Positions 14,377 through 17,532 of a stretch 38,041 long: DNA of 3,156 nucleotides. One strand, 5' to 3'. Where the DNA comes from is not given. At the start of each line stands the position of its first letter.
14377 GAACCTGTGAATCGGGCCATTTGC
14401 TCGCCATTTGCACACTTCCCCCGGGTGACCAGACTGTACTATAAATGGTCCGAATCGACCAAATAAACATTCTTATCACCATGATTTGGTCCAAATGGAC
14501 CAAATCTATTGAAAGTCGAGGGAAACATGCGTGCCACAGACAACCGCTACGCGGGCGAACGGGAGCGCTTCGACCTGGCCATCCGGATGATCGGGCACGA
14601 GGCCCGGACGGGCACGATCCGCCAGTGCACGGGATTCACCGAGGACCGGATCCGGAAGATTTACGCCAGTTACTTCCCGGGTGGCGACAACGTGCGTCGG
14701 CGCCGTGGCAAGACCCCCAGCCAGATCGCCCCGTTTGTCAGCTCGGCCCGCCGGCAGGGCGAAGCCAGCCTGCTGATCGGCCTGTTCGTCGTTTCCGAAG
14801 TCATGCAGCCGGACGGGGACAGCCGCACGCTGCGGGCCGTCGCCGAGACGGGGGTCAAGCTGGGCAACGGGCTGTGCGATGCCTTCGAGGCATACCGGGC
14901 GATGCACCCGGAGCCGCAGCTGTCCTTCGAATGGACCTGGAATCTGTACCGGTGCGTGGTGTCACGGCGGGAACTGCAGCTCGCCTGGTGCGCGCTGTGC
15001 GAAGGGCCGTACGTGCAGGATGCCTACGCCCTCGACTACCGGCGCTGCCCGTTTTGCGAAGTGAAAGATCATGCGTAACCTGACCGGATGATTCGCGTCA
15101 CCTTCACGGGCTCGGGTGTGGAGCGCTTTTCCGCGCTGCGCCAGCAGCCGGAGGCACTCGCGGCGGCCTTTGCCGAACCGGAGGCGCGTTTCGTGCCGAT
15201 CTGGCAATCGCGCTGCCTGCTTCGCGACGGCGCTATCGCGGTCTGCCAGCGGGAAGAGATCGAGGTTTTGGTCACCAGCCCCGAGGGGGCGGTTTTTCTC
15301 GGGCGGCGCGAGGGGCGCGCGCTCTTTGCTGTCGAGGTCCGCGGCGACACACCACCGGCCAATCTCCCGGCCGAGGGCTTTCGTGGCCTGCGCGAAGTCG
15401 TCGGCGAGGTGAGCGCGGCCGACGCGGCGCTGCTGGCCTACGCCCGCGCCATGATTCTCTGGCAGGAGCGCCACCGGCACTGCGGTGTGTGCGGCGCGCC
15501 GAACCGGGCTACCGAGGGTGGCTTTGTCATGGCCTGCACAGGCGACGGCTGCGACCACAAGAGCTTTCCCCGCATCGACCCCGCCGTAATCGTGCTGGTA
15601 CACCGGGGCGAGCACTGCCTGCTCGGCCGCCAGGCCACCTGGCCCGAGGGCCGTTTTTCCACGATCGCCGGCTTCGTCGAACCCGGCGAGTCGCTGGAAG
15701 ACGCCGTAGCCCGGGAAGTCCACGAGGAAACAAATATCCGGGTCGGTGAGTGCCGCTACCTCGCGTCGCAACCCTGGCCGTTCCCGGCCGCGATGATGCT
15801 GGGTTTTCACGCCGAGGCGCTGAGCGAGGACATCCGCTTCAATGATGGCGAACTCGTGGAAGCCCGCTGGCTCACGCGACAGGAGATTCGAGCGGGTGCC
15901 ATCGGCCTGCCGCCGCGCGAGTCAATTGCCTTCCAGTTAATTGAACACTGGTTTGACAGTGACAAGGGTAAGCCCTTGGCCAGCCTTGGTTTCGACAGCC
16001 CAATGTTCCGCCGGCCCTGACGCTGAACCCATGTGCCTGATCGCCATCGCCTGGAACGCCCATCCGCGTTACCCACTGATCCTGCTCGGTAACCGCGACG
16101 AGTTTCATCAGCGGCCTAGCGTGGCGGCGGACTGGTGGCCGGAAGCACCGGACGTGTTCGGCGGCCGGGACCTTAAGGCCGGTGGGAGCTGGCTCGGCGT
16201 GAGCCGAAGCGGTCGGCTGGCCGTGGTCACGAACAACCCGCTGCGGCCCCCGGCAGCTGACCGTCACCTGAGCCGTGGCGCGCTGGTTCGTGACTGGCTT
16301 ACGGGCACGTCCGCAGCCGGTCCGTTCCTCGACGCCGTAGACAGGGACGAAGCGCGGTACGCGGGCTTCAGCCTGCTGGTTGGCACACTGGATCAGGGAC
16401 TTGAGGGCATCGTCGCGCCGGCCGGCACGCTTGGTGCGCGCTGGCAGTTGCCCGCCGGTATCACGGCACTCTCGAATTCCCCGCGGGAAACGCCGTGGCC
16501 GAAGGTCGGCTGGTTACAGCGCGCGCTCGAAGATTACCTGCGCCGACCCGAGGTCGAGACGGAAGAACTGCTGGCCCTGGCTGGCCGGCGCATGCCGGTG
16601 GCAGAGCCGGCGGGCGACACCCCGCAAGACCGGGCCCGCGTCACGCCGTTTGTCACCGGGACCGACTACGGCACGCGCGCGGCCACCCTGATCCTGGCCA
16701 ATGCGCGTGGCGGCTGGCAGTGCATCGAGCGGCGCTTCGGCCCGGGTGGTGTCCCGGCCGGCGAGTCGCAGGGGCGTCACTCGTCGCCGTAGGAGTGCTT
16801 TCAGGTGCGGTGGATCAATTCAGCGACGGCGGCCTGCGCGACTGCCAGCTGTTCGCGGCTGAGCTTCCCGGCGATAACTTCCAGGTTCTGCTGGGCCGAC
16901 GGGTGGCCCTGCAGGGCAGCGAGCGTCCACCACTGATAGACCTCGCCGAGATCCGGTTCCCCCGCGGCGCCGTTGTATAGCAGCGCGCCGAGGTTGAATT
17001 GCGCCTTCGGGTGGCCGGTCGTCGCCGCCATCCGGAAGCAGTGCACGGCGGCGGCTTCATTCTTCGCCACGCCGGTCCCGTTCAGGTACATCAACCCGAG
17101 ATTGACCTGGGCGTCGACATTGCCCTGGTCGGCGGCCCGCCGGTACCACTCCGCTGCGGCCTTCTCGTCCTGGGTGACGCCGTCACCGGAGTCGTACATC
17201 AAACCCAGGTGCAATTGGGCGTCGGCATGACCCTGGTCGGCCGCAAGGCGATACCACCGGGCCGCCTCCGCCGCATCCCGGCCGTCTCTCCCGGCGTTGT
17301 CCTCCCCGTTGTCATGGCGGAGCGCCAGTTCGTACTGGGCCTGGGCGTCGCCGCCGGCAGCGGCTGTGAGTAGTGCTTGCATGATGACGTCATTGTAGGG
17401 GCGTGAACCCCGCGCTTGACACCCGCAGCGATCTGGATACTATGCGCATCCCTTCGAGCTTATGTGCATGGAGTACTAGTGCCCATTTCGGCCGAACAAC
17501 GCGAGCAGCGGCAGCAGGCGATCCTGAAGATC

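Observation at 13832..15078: Divergent FlhD-like / FlhC-like regulator pair in a non-flagellar, non-ICE context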

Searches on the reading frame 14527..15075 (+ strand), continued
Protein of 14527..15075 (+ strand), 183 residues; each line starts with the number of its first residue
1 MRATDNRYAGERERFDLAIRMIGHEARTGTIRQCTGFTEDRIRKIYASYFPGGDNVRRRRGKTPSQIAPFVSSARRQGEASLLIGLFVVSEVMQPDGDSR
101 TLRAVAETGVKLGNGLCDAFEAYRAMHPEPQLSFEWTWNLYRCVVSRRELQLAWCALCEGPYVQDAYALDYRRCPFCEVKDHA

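Call 64: search_dna_similar(query=L084:5974-6468:+, collection=plasmids, mode=protein, max_evalue=0.001, max_rows=25, rows=spread)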
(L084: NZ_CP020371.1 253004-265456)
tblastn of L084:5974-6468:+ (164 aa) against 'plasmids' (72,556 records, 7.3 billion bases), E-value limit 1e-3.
Records with a match: 66; places in all: 66; records where one place covers at least 80% of the query: 66.
Best place of each record, by identity: >=99% 1; <60% 65.
By first word of the organism name: Vibrio 25; Azospirillum 8; Escherichia 7; Salmonella 5; Pseudomonas 5; Methylomonas 4; Delftia 2; Photobacterium 2; Candidatus 1; Simplicispira 1; and 6 more.
By predicted mobility (MOB-suite, as given by PLSDB): conjugative 29; non-mobilizable 27; mobilizable 10.
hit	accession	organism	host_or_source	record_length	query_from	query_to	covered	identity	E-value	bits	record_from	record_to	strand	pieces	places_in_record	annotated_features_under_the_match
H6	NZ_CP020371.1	Candidatus Thiodictyon syntrophicum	meromictic lake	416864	1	164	100%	100.0%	5e-94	304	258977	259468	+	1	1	FlhC family transcriptional regulator | hypothetical protein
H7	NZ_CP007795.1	Azospirillum argentinense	Triticum aestivum L.,Root,wheat ...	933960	1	160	98%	31.3%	5e-16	81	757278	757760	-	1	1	FlhC family transcriptional regulator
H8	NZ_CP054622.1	Azospirillum oryzae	cell culture,soil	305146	1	158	96%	31.5%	2e-13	74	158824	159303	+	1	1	FlhC family transcriptional regulator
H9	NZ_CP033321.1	Azospirillum brasilense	rhizosphere soil of Cynodon ...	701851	1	160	98%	30.7%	1e-15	80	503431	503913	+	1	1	FlhC family transcriptional regulator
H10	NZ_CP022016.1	Salmonella enterica subsp. enterica serovar India str. ...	-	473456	2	163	99%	29.3%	2e-5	51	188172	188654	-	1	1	flhC: flagellar transcriptional regulator FlhC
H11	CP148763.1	Salmonella enterica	Pig,single cell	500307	2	163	99%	29.3%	2e-5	51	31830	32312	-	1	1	flhC: flagellar transcriptional regulator FlhC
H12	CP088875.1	Escherichia coli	Homo sapiens,blood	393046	2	163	99%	28.7%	1e-5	51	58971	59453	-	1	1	flhC: flagellar transcriptional regulator FlhC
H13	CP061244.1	Escherichia coli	Homo sapiens,cell culture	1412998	2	163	99%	28.7%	1e-5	51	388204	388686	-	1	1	flhC: flagellar transcriptional regulator FlhC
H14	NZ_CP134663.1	Escherichia coli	Larus michahellis,bacteria,cloaca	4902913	2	163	99%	28.7%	1e-5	51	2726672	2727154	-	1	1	none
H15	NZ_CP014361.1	Methylomonas sp. DH-1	cell culture,waste sludge of a brewery ...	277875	3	159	96%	28.6%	9e-9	60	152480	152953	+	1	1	none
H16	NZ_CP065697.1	Delftia acidovorans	-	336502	4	158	95%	28.4%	1e-8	60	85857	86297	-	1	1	FlhC family transcriptional regulator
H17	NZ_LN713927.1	Pseudomonas fluorescens SBW25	-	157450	1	160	98%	26.9%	2e-8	59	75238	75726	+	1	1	FlhC family transcriptional regulator | hypothetical protein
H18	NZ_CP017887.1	Pseudomonas frederiksbergensis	whole organism,glacial stream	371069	1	160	98%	25.7%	1e-7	57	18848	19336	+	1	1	FlhC family transcriptional regulator | hypothetical protein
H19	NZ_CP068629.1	Vibrio parahaemolyticus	Penaeus vannamei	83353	20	158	85%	26.6%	7e-7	55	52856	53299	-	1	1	FlhC family transcriptional regulator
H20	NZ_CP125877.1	Vibrio harveyi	Vibriosis affected Asian seabass (Lates ...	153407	20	158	85%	26.6%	7e-7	55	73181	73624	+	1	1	FlhC family transcriptional regulator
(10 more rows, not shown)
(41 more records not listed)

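Call 65: get_annotated_region(hit=H17, flank=3000)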
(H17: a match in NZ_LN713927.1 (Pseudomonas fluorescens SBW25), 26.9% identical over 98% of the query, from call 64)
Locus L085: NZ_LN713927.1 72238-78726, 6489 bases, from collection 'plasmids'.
description: Pseudomonas fluorescens SBW25 plasmid pQBR55, complete sequence
organism: Pseudomonas fluorescens SBW25 (NCBI taxid 216595)
taxonomy: Bacteria; Pseudomonadota; Gammaproteobacteria; Pseudomonadales; Pseudomonadaceae; Pseudomonas; Pseudomonas fluorescens; Pseudomonas fluorescens SBW25
host: -; source: -; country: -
typing (MOB-suite, as given by PLSDB): mobilizable; relaxase MOBH
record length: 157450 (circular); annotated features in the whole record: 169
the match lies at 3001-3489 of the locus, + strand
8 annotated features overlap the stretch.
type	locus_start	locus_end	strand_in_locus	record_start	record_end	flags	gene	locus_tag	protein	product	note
CDS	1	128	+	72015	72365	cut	-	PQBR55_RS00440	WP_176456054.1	hypothetical protein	-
CDS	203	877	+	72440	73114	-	-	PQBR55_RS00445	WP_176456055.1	hypothetical protein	-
CDS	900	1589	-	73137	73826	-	-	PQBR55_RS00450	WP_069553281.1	hypothetical protein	-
CDS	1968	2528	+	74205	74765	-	-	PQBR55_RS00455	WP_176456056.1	lytic transglycosylase domain-containing protein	-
CDS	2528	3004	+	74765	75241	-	-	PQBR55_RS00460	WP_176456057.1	hypothetical protein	-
CDS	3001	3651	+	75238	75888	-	-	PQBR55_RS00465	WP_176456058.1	FlhC family transcriptional regulator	GO:0045893 - positive regulation of DNA-templated transcription [Evidence IEA]; GO:1902208 - regulation of ...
CDS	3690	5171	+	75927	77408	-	-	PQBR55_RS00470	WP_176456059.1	UvrD-helicase domain-containing protein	-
CDS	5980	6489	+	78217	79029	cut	-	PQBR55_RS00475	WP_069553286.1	ParA family protein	-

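Call 66: get_annotated_region(hit=H19, flank=3000)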
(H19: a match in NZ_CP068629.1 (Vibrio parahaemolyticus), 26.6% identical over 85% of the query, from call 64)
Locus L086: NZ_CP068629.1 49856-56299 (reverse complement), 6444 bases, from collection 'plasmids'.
description: Vibrio parahaemolyticus strain LH80 plasmid pLH80-1, complete sequence
organism: Vibrio parahaemolyticus (NCBI taxid 670)
taxonomy: Bacteria; Pseudomonadota; Gammaproteobacteria; Vibrionales; Vibrionaceae; Vibrio; Vibrio parahaemolyticus
host: -; source: Penaeus vannamei; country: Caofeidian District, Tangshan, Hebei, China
typing (MOB-suite, as given by PLSDB): non-mobilizable; replicon rep_cluster_1134; mating-pair formation MPF_F
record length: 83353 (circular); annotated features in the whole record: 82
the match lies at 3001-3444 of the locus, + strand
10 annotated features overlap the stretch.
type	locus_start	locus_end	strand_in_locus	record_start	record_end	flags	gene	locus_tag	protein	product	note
CDS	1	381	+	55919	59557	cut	-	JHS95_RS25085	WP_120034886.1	conjugal transfer protein TraG N-terminal domain-containing protein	-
CDS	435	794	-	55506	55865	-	-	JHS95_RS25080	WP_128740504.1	permease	-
CDS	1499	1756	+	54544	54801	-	-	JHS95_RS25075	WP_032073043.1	helix-turn-helix domain-containing protein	-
CDS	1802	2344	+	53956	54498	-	-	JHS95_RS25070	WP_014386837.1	transglycosylase SLT domain-containing protein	-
CDS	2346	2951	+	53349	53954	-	-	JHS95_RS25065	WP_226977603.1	hypothetical protein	-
CDS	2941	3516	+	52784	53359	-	-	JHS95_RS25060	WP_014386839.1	FlhC family transcriptional regulator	GO:0045893 - positive regulation of DNA-templated transcription [Evidence IEA]; GO:1902208 - regulation of ...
CDS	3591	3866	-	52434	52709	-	-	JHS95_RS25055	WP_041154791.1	hypothetical protein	-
CDS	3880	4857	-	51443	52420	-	-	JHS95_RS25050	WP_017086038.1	ParM/StbA family protein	GO:0030541 - plasmid partitioning [Evidence IEA]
CDS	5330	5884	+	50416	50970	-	mobI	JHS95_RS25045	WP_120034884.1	conjugative transfer protein MobI(A/C)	-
CDS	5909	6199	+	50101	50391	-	-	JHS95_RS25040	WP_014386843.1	hypothetical protein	-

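Call 67: get_annotated_region(hit=H7, flank=3000)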
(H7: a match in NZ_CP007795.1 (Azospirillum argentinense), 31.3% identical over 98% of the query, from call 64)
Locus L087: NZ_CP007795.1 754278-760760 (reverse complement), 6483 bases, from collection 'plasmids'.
description: Azospirillum argentinense strain Az39 plasmid AbAZ39_p2, complete sequence
organism: Azospirillum argentinense (NCBI taxid 2970906)
taxonomy: Bacteria; Pseudomonadota; Alphaproteobacteria; Rhodospirillales; Azospirillaceae; Azospirillum; Azospirillum argentinense
host: -; source: Triticum aestivum L.,Root,wheat rhizosphere; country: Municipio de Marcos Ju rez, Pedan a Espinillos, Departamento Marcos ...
typing (MOB-suite, as given by PLSDB): mobilizable; relaxase MOBP
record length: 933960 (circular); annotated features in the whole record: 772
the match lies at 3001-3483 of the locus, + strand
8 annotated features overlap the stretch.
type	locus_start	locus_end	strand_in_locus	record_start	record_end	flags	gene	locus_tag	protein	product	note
CDS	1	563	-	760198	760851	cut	-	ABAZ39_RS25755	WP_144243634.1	hypothetical protein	-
CDS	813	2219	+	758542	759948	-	-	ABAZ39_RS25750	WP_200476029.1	MFS transporter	-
CDS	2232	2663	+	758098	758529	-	-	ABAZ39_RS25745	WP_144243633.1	hypothetical protein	-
CDS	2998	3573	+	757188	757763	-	-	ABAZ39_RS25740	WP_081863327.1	FlhC family transcriptional regulator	GO:0045893 - positive regulation of DNA-templated transcription [Evidence IEA]; GO:1902208 - regulation of ...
CDS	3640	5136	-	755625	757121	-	-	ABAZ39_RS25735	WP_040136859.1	TadE/TadG family type IV pilus assembly protein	-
CDS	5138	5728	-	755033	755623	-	-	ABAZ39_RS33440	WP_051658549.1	hypothetical protein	-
CDS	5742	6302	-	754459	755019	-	-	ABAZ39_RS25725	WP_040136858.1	TadE family protein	-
CDS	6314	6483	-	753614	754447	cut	-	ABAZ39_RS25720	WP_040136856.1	tetratricopeptide repeat protein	-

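Call 83: find_related_loci(query=A2, collection=viral_contigs, flank=5000)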
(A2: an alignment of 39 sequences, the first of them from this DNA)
Query A2 (183 aa) in viral_contigs; peptide patterns used: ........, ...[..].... (x = any residue, [..] = any of these).
9 stretches matched a pattern, but none encodes a relative of the query by tblastn (E <= 1e-3).
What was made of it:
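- No relatives were found on viral contigs (call 83).
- Tried and rejected: A viral-contig scan found none (call 83).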

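Call 84: list_cluster_members(proteins=[P0083, P0041, P0123])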
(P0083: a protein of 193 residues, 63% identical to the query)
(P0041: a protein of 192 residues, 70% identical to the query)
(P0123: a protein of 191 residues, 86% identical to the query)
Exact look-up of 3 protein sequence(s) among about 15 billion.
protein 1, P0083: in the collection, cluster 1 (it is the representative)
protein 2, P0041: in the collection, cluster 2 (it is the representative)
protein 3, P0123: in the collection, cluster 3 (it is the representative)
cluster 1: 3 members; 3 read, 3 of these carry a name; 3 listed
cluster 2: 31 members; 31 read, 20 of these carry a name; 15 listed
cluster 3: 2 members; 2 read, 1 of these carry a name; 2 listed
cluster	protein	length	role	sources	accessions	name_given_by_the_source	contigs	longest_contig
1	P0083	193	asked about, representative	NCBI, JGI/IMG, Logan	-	hypothetical protein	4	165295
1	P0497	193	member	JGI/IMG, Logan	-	hypothetical protein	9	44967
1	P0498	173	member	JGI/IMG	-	hypothetical protein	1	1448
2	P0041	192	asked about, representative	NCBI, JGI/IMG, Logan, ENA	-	hypothetical protein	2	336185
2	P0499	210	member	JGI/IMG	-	hypothetical protein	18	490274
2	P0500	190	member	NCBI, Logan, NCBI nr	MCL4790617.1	MAG: hypothetical protein KJ040_01035 [Gammaproteobacteria bacterium] | hypothetical protein [Gammaproteobacteria bacterium]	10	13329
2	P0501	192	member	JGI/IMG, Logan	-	hypothetical protein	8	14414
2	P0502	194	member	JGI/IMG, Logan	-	hypothetical protein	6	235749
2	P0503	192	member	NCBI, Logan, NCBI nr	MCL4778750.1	MAG: hypothetical protein KJ049_01065 [Gammaproteobacteria bacterium] | hypothetical protein [Gammaproteobacteria bacterium]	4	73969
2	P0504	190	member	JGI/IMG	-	hypothetical protein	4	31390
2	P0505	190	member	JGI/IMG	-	hypothetical protein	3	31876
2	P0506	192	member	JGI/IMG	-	hypothetical protein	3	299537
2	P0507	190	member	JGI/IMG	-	hypothetical protein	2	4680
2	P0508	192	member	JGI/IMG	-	hypothetical protein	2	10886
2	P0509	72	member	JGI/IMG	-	hypothetical protein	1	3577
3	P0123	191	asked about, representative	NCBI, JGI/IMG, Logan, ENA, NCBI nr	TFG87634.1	MAG: hypothetical protein E4H19_01590 [Chromatiales bacterium] | hypothetical protein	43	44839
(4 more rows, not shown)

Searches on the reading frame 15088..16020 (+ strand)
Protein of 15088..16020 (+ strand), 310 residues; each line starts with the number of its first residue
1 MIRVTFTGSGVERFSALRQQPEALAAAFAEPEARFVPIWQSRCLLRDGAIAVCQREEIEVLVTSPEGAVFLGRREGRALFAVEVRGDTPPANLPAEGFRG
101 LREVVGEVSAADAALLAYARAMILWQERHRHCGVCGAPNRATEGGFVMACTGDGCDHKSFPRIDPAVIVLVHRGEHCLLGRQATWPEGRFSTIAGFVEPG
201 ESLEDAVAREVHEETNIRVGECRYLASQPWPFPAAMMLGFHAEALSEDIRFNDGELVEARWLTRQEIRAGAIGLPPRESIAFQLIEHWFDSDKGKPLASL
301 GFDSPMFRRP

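Call 3: search_protein_families(library=pfam, proteins=[window:15088-16020:+], max_evalue=1)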
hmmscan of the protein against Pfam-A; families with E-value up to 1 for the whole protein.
window:15088-16020:+ (310 aa): 4 families
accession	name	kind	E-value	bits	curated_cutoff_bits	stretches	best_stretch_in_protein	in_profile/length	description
PF00293.34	NUDIX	-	8.2e-20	71.6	21.1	1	165-269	4-120/134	NUDIX domain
PF09296.17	NUDIX-like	-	1e-12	49.1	22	1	33-125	2-96/96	NADH pyrophosphatase-like rudimentary NUDIX domain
PF09297.16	Zn_ribbon_NUD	-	0.00022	21.3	24.8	1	128-157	2-29/32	NADH pyrophosphatase zinc ribbon domain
PF09889.16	DUF2116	-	0.11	12.9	26.8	1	127-140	1-14/59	Probable treble clef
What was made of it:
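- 15088..16020 (+): nudC (NAD(+) diphosphatase), 9 nt after the C gene; probably co-transcribed with it. Pfam NUDIX, NUDIX-like and Zn_ribbon_NUD (call 3).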

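Call 33: search_protein_families(library=ncbifam, proteins=[window:15088-16020:+], max_evalue=0.00001)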
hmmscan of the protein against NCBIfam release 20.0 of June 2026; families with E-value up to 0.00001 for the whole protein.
window:15088-16020:+ (310 aa): 2 families
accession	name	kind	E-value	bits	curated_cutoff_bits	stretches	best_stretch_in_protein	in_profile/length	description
NF001299.0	PRK00241.1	equivalog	3.8e-75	252.7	158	1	41-292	24-259/263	NAD(+) diphosphatase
NF041652.1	Nud_hyd_Dein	equivalog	6.6e-06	26.4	200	0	188-268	43-128/152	Nudix hydrolase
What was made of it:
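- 15088..16020 (+): NCBIfam NF001299 gives 252.7 bits against a cut-off of 158 (call 33).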

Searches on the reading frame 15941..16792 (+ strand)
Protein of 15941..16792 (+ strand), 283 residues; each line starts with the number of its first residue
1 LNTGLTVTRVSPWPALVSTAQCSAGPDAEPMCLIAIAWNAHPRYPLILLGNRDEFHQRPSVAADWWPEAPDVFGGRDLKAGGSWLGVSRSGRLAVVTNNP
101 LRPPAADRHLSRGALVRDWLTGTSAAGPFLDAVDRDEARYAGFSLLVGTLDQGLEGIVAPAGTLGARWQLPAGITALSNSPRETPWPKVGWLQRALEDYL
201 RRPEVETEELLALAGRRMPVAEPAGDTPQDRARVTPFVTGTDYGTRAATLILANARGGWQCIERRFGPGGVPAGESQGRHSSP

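Call 3: search_protein_families(library=pfam, proteins=[window:15941-16792:+], max_evalue=1)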
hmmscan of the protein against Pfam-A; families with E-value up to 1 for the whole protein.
window:15941-16792:+ (283 aa): 1 family
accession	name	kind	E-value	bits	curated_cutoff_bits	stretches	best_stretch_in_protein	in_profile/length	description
PF05742.17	TANGO2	-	7.7e-53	180.7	22.6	1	31-266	1-255/257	Transport and Golgi organisation 2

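Call 33: search_protein_families(library=ncbifam, proteins=[window:15941-16792:+], max_evalue=0.00001)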
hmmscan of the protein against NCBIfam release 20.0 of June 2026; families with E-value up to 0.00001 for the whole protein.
window:15941-16792:+ (283 aa): 0 families

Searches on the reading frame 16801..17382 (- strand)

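Call 3: search_protein_families(library=pfam, proteins=[window:16801-17382:-], max_evalue=1)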
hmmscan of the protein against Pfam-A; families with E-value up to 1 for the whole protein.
window:16801-17382:- (193 aa): 2 families
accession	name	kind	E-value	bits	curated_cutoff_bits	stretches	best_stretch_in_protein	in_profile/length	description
PF08238.18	Sel1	-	1.6e-33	114.3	30.7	4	53-88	1-36/36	Sel1 repeat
PF23310.1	TPR_27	-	0.0015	18.6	27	1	77-137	16-73/110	Plant tetratrico peptide repeats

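Call 33: search_protein_families(library=ncbifam, proteins=[window:16801-17382:-], max_evalue=0.00001)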
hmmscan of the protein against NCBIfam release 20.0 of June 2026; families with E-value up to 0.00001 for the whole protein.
window:16801-17382:- (193 aa): 4 families
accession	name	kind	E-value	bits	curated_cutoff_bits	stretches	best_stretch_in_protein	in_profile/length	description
NF033786.1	phenyl_MerG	equivalog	8.7e-28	97.8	350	1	55-189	67-210/217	phenylmercury resistance protein MerG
NF045484.1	TransRegExoR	equivalog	5.5e-14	52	450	0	33-74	56-96/267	exopolysaccharide production regulator ExoR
NF038194.1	AlgK_TPR_lipo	equivalog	4.9e-11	41.9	700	1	52-186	297-430/448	alginate biosynthesis TPR repeat lipoprotein AlgK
NF047621.1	FlgprotMotXVib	equivalog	1e-10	41.4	330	0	41-96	96-151/211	flagellar protein MotX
